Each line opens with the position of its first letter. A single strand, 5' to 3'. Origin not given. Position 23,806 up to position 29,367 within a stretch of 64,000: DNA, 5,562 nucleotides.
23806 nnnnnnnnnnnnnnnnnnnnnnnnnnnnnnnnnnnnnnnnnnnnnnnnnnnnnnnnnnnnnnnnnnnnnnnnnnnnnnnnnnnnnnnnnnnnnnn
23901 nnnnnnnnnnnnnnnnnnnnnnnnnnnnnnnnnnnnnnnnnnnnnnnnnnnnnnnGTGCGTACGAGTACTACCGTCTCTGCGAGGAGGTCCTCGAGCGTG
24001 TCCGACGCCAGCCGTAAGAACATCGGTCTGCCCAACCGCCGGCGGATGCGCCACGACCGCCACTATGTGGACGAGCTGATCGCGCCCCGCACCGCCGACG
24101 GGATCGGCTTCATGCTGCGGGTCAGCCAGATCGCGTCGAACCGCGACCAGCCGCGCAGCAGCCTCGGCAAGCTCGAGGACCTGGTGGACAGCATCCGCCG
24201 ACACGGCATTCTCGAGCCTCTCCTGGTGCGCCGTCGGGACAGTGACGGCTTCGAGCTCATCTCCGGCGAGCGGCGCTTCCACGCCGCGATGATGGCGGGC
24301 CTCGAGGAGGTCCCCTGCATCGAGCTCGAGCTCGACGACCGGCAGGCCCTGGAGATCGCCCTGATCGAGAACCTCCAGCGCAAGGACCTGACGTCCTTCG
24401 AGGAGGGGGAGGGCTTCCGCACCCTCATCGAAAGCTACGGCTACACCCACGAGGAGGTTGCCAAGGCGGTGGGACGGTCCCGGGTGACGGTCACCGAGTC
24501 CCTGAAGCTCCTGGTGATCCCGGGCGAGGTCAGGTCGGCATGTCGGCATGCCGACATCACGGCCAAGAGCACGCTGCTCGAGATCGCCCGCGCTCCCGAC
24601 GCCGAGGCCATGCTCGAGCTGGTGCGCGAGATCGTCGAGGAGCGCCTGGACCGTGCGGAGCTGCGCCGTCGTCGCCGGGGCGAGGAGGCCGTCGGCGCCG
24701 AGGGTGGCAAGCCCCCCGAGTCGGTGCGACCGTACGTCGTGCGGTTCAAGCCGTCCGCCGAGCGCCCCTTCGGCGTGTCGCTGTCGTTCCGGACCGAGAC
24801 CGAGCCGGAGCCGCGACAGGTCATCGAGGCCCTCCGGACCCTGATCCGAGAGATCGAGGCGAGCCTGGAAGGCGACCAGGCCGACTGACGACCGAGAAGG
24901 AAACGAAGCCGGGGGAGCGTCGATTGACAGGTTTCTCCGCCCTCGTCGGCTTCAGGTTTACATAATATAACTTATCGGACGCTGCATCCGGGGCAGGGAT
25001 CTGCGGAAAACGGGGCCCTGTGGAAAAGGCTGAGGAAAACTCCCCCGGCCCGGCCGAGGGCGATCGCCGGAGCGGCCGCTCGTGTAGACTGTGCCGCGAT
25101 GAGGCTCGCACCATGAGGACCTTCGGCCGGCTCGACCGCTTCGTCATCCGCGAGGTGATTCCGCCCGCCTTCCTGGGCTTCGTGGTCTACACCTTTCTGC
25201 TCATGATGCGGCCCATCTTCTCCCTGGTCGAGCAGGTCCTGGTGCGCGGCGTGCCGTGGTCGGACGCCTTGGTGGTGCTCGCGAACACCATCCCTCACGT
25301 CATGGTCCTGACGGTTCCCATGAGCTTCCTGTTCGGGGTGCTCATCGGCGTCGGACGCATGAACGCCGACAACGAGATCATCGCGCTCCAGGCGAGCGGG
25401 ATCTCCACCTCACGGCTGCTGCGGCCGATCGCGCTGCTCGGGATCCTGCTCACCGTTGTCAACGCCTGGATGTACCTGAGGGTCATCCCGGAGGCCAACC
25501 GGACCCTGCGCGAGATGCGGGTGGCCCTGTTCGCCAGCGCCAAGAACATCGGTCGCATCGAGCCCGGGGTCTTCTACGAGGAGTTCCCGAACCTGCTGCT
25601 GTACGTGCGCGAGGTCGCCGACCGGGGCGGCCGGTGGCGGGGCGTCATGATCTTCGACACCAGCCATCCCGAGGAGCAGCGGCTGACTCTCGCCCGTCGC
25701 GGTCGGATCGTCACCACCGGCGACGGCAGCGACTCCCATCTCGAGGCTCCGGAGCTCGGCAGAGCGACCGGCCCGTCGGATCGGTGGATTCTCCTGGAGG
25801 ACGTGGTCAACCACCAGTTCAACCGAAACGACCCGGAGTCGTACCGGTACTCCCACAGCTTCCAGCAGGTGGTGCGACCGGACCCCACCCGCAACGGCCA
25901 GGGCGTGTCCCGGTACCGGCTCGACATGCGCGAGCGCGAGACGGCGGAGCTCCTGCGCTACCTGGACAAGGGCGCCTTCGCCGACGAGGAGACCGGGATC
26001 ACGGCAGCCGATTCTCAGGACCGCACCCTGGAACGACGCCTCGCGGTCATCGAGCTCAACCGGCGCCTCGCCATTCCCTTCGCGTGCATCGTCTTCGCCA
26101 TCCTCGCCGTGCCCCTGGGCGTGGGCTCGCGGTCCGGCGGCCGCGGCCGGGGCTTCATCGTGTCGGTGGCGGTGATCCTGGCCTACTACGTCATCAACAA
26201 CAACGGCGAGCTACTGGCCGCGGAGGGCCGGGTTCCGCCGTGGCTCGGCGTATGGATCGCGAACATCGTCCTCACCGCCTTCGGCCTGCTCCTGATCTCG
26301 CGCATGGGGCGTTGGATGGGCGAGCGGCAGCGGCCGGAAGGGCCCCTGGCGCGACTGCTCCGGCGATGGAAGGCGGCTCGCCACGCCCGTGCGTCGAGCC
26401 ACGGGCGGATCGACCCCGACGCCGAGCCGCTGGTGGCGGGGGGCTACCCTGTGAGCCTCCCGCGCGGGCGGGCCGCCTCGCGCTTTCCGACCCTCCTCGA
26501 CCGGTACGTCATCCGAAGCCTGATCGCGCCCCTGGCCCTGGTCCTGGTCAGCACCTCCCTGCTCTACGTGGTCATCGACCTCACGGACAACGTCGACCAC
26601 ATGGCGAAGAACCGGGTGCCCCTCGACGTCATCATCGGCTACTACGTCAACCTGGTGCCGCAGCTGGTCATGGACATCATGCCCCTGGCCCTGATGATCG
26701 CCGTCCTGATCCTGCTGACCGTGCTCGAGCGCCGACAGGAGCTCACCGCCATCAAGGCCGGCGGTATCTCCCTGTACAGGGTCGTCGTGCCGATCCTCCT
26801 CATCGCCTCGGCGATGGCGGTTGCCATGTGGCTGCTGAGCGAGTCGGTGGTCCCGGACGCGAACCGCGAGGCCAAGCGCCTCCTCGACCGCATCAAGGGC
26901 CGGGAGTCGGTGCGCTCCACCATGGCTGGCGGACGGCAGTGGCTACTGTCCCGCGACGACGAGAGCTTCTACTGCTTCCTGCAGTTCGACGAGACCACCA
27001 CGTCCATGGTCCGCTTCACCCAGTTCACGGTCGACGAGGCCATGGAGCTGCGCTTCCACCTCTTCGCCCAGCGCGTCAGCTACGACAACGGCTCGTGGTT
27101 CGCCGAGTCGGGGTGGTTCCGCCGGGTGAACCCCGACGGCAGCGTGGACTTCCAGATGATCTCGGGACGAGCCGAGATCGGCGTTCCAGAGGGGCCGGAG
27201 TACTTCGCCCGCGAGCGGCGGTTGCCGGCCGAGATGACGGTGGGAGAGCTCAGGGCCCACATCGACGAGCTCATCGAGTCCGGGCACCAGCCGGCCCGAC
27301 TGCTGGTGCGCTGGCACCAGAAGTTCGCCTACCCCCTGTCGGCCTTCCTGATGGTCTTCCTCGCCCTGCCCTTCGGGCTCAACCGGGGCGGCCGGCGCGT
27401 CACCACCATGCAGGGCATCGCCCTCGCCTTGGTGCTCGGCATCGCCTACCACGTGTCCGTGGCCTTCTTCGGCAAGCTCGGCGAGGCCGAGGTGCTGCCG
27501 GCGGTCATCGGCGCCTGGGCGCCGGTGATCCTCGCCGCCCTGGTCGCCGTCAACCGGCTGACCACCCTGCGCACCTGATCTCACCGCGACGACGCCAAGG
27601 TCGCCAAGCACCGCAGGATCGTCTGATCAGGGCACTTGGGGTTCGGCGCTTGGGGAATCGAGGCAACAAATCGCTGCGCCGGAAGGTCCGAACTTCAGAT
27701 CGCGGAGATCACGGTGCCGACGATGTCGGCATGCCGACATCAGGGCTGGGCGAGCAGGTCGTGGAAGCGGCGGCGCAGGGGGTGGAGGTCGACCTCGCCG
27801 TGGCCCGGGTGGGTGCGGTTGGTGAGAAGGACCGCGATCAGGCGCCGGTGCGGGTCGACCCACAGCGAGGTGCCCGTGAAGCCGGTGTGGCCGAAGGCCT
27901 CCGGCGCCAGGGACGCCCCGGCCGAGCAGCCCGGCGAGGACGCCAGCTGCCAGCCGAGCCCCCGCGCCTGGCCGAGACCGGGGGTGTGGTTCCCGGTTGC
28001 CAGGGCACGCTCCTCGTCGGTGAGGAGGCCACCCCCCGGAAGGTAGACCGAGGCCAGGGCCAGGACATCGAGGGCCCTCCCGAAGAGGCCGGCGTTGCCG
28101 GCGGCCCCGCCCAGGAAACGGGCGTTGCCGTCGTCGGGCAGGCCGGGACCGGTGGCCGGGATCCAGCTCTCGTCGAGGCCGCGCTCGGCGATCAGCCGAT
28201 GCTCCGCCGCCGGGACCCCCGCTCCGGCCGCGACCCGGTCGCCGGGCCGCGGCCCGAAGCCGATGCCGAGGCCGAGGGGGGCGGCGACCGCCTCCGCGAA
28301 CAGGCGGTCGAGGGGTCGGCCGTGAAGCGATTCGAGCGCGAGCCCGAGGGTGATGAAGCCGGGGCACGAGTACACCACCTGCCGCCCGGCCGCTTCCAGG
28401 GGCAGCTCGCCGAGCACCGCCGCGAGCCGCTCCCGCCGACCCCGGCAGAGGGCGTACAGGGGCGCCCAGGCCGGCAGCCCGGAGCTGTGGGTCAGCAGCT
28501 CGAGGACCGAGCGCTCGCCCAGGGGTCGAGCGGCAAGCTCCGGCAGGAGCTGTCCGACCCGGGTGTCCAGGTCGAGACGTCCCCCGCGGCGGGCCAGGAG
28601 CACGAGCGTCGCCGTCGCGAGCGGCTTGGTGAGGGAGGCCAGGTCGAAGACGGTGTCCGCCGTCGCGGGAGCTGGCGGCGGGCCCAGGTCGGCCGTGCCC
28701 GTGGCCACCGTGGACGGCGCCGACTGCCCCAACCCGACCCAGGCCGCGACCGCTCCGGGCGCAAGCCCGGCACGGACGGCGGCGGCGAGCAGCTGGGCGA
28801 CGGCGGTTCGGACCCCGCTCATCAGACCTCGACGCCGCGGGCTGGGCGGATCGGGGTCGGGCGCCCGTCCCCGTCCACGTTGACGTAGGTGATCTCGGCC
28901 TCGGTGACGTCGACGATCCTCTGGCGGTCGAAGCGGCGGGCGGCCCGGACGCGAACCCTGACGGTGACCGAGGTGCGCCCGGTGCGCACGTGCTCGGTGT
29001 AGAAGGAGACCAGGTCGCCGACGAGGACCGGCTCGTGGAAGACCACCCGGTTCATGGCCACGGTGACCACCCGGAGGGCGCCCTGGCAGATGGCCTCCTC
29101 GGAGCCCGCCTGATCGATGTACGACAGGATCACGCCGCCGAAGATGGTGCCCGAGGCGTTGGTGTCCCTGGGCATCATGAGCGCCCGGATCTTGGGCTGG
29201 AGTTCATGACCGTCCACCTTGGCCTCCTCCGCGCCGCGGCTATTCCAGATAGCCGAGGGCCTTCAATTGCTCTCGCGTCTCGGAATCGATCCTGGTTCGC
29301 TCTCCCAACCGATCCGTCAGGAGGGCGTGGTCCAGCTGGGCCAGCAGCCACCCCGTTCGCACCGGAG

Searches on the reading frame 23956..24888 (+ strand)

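Call 88: search_protein_families(library=pfam, proteins=[window:23956-24888:+], max_evalue=0.00001)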
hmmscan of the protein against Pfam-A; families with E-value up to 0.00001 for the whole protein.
window:23956-24888:+ (310 aa): 2 families
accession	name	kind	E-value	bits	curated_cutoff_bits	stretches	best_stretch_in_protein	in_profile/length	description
PF02195.25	ParB_N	-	5.4e-25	87.7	26.3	1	54-141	6-95/95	ParB N-terminal domain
PF17762.8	HTH_ParB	-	1.2e-15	58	22.6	1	143-232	1-89/102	ParB HTH domain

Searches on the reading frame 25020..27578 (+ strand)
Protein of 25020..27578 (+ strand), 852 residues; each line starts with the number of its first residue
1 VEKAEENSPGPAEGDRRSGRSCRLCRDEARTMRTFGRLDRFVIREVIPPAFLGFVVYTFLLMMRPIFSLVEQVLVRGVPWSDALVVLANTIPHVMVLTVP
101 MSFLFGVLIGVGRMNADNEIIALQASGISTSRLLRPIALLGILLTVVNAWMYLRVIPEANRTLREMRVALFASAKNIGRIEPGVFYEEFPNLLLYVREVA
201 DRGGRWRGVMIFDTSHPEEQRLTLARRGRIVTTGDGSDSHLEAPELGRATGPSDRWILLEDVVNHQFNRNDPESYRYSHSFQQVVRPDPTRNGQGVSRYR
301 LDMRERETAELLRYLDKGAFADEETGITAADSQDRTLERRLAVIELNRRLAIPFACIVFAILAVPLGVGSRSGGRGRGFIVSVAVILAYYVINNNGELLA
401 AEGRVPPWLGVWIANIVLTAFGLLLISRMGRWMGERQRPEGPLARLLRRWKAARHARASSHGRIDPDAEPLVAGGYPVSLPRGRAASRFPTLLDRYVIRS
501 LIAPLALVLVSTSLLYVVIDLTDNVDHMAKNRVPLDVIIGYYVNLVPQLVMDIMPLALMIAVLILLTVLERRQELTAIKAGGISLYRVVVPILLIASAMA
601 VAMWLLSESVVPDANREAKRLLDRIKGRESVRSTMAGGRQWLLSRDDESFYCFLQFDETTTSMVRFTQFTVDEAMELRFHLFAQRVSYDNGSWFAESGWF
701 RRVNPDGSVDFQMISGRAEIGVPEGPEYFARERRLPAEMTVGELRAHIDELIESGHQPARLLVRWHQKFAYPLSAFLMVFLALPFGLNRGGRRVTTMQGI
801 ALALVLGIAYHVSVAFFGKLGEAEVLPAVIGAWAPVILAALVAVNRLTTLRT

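Call 88: search_protein_families(library=pfam, proteins=[window:25020-27578:+], max_evalue=0.00001)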
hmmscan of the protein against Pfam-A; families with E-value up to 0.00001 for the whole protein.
window:25020-27578:+ (852 aa): 1 family
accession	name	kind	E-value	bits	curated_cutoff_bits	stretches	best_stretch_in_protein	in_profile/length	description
PF03739.19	LptF_LptG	-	3.5e-148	493.8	27.9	2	40-428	1-353/353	Lipopolysaccharide export system permease LptF/LptG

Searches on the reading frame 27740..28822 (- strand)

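Call 88: search_protein_families(library=pfam, proteins=[window:27740-28822:-], max_evalue=0.00001)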
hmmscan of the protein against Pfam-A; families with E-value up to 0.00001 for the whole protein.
window:27740-28822:- (360 aa): 1 family
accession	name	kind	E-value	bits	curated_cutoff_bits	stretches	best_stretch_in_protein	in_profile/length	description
PF00144.29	Beta-lactamase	-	1.4e-47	163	27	1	13-348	2-322/329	Beta-lactamase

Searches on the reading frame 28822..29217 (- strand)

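Call 89: search_protein_families(library=pfam, proteins=[window:28822-29217:-], max_evalue=0.00001)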
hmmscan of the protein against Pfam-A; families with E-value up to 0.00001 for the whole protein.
window:28822-29217:- (131 aa): 2 families
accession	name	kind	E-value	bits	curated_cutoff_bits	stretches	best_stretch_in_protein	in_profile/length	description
PF03061.28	4HBT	-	4.5e-15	56.2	20.6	1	23-93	2-73/79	Thioesterase superfamily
PF13622.12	4HBT_3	-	6.9e-06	26.7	24.3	1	17-98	3-70/83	Acyl-CoA thioesterase N-terminal domain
